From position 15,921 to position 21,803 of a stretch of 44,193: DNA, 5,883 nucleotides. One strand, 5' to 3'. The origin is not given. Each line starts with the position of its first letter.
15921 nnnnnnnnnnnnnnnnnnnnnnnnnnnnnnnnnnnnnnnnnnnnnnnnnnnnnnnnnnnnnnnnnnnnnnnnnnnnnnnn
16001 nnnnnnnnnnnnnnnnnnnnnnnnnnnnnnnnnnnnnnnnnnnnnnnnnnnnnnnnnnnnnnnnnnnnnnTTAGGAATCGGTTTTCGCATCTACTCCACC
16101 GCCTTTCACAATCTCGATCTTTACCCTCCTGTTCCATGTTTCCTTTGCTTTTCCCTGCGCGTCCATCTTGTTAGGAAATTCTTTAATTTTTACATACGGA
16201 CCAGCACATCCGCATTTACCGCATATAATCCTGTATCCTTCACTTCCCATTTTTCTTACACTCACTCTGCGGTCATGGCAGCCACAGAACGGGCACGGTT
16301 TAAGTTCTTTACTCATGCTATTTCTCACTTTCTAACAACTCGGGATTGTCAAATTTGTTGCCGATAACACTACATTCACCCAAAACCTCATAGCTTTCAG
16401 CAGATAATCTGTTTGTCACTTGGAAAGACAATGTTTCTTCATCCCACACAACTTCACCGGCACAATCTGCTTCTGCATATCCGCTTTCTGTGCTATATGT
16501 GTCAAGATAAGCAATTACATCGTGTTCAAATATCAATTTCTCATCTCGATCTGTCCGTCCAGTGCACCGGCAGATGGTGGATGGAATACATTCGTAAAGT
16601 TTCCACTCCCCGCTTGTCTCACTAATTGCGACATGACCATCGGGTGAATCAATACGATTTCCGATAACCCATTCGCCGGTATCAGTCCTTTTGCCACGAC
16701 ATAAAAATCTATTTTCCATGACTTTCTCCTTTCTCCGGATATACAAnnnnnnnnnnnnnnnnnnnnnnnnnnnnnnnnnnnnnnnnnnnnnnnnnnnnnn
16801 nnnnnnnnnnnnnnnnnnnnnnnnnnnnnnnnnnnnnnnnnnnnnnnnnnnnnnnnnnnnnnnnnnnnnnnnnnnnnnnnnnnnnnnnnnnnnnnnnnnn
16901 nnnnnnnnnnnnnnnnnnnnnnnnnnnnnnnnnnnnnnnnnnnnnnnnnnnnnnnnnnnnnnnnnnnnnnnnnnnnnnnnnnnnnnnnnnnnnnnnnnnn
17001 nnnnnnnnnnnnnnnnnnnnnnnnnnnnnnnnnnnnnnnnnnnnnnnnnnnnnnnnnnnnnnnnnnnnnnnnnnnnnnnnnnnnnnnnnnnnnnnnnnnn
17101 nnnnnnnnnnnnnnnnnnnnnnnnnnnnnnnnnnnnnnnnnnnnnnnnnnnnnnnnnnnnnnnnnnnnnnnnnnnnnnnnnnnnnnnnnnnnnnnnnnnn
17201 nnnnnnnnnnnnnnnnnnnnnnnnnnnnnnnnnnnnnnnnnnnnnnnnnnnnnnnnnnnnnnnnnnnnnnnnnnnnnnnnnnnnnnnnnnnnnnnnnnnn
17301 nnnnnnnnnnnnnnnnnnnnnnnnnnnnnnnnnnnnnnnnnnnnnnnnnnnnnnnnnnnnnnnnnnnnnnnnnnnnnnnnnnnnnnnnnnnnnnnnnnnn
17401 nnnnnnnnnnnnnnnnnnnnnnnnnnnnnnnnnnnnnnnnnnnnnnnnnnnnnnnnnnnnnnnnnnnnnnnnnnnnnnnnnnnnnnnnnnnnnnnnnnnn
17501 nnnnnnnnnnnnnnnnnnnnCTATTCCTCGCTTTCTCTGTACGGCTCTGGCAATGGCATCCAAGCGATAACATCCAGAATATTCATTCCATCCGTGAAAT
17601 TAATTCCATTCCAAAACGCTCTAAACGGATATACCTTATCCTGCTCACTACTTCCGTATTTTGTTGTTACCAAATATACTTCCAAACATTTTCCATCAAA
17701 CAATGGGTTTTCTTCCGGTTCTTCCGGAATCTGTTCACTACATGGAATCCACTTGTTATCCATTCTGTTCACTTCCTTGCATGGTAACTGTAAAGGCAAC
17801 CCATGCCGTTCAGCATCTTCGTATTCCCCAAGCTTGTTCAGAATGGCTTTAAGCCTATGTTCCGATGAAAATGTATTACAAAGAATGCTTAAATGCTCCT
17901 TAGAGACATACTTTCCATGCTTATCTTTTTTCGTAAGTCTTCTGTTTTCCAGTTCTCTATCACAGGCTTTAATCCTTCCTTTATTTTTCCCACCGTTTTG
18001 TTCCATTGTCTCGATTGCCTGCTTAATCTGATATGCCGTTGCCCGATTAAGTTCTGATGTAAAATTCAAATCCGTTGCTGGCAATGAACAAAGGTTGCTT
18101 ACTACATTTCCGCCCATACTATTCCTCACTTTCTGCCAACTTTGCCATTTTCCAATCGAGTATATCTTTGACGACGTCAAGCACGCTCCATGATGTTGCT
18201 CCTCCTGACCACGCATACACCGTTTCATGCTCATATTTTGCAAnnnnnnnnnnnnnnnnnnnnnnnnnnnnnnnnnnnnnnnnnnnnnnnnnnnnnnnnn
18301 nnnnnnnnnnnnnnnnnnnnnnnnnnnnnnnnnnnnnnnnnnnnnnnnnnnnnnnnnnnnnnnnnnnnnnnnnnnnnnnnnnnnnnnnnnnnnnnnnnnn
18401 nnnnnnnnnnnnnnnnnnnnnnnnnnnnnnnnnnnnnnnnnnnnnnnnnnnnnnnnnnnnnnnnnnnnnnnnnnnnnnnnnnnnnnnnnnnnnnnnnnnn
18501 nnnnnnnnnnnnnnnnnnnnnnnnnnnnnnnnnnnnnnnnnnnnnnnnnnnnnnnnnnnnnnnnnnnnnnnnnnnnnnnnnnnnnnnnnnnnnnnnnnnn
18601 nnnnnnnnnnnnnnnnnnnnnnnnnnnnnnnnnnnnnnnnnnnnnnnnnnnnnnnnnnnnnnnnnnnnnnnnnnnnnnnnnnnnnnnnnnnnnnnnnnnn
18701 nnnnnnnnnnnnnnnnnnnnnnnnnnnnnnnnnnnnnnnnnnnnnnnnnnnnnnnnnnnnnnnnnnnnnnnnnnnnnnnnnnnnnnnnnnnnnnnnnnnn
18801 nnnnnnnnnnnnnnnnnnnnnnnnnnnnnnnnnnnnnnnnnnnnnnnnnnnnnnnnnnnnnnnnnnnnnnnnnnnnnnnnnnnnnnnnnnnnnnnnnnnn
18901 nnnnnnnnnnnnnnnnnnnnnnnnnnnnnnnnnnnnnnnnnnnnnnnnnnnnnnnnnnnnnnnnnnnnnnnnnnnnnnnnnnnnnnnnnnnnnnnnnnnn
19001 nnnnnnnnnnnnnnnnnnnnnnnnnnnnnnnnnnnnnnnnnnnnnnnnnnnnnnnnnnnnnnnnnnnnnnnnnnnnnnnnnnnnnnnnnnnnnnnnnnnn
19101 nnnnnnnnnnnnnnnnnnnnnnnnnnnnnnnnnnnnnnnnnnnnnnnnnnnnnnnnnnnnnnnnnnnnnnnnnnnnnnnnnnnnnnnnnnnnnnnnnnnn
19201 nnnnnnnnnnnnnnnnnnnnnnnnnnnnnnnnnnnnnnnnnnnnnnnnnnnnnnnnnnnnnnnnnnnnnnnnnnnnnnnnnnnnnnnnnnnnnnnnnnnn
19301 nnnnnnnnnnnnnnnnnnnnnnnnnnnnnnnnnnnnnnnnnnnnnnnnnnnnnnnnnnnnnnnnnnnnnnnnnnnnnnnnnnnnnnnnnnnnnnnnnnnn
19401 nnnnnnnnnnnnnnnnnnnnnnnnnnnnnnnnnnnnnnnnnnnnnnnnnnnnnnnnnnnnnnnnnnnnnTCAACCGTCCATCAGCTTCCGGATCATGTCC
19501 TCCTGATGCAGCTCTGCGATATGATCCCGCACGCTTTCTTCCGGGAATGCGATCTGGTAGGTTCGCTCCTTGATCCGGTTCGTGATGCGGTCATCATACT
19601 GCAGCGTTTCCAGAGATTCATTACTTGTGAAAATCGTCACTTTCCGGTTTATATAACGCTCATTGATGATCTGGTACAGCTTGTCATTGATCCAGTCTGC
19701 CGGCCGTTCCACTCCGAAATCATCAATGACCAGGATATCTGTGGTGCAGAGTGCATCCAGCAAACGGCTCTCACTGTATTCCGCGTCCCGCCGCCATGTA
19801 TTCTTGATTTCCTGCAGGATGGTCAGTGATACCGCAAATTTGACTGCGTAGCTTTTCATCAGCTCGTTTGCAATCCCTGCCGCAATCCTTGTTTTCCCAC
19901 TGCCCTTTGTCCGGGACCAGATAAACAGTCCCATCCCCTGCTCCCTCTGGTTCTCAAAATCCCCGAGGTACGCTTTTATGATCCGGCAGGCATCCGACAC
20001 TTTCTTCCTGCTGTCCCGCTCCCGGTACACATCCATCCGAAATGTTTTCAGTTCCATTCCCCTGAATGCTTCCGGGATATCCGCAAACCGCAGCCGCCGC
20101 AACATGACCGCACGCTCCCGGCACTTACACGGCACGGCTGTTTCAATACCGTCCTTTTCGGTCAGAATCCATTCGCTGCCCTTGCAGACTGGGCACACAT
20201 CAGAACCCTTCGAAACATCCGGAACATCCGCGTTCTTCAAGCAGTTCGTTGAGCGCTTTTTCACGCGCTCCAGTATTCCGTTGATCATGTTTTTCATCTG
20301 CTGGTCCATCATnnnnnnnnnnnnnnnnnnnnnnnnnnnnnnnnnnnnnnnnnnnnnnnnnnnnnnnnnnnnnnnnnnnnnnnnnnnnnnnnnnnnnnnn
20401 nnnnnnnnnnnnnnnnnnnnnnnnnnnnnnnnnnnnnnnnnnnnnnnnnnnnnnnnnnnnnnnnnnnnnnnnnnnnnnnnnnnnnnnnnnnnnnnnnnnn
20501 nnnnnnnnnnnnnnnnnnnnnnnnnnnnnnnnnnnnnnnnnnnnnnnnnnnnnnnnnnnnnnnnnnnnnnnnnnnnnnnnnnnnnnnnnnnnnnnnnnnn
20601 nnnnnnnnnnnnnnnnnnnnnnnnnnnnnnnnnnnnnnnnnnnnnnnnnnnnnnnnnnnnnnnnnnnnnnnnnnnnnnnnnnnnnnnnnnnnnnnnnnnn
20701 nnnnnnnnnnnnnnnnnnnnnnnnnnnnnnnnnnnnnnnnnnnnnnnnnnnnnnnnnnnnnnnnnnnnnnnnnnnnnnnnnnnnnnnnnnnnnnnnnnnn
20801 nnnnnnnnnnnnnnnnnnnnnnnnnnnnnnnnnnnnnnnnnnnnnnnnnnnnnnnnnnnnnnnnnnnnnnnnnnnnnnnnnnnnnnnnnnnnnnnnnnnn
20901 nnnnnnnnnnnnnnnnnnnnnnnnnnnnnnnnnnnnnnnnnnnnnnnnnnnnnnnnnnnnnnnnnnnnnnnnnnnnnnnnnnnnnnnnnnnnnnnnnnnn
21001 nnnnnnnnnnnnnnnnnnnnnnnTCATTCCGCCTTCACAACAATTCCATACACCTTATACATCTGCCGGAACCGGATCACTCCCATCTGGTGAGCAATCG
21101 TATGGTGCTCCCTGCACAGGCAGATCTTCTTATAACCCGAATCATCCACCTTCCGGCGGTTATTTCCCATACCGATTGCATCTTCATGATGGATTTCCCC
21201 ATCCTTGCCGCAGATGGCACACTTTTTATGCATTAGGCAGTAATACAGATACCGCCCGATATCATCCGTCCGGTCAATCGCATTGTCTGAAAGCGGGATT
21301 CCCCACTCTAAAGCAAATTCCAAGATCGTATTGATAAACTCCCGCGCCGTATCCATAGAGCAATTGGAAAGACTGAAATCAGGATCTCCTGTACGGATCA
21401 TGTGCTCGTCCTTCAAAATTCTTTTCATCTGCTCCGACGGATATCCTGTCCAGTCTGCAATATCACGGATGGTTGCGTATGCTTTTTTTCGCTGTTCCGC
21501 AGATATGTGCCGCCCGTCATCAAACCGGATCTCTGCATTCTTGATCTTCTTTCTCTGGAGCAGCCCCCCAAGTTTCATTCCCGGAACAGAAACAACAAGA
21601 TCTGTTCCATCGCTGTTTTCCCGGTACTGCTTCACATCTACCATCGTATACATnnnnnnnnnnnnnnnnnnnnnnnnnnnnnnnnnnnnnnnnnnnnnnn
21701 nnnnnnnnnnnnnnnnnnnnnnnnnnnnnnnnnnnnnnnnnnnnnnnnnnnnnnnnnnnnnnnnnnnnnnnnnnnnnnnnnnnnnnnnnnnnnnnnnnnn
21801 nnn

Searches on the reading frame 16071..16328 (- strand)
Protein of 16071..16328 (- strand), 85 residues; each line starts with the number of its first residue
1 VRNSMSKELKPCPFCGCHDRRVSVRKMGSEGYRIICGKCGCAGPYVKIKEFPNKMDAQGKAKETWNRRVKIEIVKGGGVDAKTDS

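Call 3: search_protein_families(library=pfam, proteins=[window:16071-16328:-], max_evalue=0.01)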
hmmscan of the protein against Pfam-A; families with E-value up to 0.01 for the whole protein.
window:16071-16328:- (85 aa): 1 family
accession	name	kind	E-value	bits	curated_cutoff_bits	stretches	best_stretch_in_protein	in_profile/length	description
PF14354.12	Lar_restr_allev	-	6.6e-11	42.7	28.6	1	7-68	1-57/58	Restriction alleviation protein Lar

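Call 5: search_protein_families(library=phrogs, proteins=[window:16071-16328:-], max_evalue=0.01)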
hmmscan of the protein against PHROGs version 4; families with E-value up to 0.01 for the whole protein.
window:16071-16328:- (85 aa): 3 families
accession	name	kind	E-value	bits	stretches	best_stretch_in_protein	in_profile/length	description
phrog_599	-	moron, auxiliary metabolic gene and host takeover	3.7e-11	44.6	1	5-74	70-132/262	Lar-like restriction alleviation protein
phrog_3592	-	moron, auxiliary metabolic gene and host takeover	0.007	17.6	1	6-69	54-113/182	Lar-like restriction alleviation protein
phrog_1467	-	unknown function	0.0099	16.4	0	10-42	166-200/226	-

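Call 8: search_protein_families(library=ncbifam, proteins=[window:16071-16328:-], max_evalue=0.1)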
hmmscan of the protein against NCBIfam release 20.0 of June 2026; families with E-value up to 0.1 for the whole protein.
window:16071-16328:- (85 aa): 4 families
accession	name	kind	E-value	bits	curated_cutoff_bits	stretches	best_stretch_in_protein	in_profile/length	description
TIGR03655.1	anti_R_Lar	subfamily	2.9e-11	43.5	39.6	1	9-68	1-54/55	Lar family restriction alleviation protein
NF011482.0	PRK14892.1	equivalog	0.0015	18.4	109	1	11-56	23-64/101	putative transcription elongation factor Elf1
TIGR04165.1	methano_modCys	hypoth_equivalog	0.003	17.8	60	1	9-40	7-43/50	TIGR04165 family Cys-rich peptide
NF007260.0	PRK09710.1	equivalog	0.0072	17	113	1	8-46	5-40/64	type I toxin-antitoxin system endodeoxyribonuclease toxin RalR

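Call 9: search_protein_families(library=padloc, proteins=[window:16071-16328:-], max_evalue=0.1)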
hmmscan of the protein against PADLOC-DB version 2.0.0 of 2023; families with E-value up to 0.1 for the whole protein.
window:16071-16328:- (85 aa): 0 families

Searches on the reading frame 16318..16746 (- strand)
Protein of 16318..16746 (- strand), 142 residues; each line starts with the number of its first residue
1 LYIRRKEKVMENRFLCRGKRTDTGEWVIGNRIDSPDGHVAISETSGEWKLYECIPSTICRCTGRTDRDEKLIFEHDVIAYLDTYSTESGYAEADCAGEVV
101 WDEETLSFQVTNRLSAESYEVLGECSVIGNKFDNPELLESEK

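Call 3: search_protein_families(library=pfam, proteins=[window:16318-16746:-], max_evalue=0.01)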
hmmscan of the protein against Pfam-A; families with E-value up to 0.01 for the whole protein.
window:16318-16746:- (142 aa): 1 family
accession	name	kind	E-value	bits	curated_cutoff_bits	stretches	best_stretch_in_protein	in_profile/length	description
PF09643.15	YopX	-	2.7e-09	37.6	22.4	1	37-139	40-128/128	YopX protein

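Call 5: search_protein_families(library=phrogs, proteins=[window:16318-16746:-], max_evalue=0.01)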
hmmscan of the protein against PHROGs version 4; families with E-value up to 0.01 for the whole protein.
window:16318-16746:- (142 aa): 2 families
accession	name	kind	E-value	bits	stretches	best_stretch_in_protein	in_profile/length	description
phrog_8684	-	unknown function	2.8e-19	70.7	1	10-141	1-163/164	-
phrog_98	-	unknown function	6.7e-16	59.4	1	5-141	19-153/208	-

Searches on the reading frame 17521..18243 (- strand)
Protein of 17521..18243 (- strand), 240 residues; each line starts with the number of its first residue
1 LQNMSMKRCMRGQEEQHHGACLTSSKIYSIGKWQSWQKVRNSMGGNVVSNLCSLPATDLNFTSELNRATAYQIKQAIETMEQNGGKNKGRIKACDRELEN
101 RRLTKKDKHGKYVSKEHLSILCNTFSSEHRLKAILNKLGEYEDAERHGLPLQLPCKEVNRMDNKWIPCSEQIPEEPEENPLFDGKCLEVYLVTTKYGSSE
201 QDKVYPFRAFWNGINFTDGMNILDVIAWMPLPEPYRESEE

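Call 49: search_protein_families(library=phrogs, proteins=[window:17521-18243:-], max_evalue=0.00001)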
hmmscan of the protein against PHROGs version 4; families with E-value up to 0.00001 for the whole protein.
window:17521-18243:- (240 aa): 2 families
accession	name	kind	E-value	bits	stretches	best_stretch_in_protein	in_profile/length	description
phrog_15198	-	unknown function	8.1e-10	39.9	1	161-239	81-157/159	-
phrog_924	-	unknown function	3.7e-07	31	1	161-238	88-153/267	-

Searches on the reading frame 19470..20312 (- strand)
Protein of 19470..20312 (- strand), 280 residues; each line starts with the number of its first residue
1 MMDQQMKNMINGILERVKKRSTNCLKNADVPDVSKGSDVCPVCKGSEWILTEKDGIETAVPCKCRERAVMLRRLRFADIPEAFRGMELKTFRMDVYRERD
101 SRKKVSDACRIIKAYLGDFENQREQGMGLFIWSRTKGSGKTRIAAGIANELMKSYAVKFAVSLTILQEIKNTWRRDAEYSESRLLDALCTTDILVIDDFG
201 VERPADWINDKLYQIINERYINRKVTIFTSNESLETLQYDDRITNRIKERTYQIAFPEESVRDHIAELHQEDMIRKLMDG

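Call 49: search_protein_families(library=phrogs, proteins=[window:19470-20312:-], max_evalue=0.00001)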
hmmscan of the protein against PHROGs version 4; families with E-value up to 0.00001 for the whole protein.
window:19470-20312:- (280 aa): 3 families
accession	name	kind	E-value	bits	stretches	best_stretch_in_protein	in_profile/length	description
phrog_50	-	DNA, RNA and nucleotide metabolism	1.2e-52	180.7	1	2-274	241-522/570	DnaC-like helicase loader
phrog_3277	-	DNA, RNA and nucleotide metabolism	9.4e-27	94.9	1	125-263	9-154/168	DnaC-like helicase loader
phrog_26922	-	DNA, RNA and nucleotide metabolism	7.5e-15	56.3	1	189-258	10-81/92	DnaC-like helicase loader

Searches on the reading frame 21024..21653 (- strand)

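Call 49: search_protein_families(library=phrogs, proteins=[window:21024-21653:-], max_evalue=0.00001)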
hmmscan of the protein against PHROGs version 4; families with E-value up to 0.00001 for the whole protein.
window:21024-21653:- (209 aa): 3 families
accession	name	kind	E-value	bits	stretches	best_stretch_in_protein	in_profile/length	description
phrog_398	-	unknown function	3.8e-67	227.2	1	6-208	3-213/225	-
phrog_17884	-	unknown function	1.7e-08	35.5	1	165-201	2-38/64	-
phrog_9093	-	unknown function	4.3e-08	34.4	1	4-86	1-86/97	-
